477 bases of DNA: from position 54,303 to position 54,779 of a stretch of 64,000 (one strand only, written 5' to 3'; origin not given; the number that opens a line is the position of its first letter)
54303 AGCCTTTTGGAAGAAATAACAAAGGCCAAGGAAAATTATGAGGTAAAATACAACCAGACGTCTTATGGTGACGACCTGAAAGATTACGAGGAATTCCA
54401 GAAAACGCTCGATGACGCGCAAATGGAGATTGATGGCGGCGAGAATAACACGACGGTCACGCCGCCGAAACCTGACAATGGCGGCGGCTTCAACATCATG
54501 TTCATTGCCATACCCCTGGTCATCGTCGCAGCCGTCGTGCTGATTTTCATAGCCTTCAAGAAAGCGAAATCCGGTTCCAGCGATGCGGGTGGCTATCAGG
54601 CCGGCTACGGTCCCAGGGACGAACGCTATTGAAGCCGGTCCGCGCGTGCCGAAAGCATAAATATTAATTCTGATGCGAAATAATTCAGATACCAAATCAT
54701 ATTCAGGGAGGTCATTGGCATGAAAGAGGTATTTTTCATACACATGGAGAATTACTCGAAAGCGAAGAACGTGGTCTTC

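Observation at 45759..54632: Five-gene secreted/surface protein locus including a large class III-signal (pilin-like) protein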

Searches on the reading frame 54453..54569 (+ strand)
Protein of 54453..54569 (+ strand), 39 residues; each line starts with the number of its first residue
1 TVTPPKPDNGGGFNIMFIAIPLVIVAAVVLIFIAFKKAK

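Call 96: search_protein_families(library=ncbifam, proteins=[window:54453-54569:+], max_evalue=10)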
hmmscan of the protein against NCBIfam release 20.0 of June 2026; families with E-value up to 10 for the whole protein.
seq(39 aa): 3 families
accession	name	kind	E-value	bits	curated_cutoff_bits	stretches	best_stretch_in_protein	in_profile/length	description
NF050118.1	aa3_CtaJ_Mycob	equivalog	0.36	11.2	43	1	15-36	7-28/80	aa3-type cytochrome oxidase subunit CtaJ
NF040516.1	CapE_47_fam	domain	0.4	10.6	35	1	14-38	3-27/39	CapE family protein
TIGR02976.1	phageshock_pspB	equivalog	1.7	9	51.7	1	15-35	3-24/75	envelope stress response membrane protein PspB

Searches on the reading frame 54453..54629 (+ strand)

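Call 96: search_protein_families(library=ncbifam, proteins=[window:54453-54629:+], max_evalue=10)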
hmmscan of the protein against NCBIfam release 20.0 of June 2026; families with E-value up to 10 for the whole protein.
seq(59 aa): 3 families
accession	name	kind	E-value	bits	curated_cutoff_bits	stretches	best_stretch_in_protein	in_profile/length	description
NF040516.1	CapE_47_fam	domain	0.071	13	35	1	14-40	3-29/39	CapE family protein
NF050118.1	aa3_CtaJ_Mycob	equivalog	0.072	13.5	43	1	16-39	8-31/80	aa3-type cytochrome oxidase subunit CtaJ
TIGR02976.1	phageshock_pspB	equivalog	0.1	12.9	51.7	1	15-38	3-27/75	envelope stress response membrane protein PspB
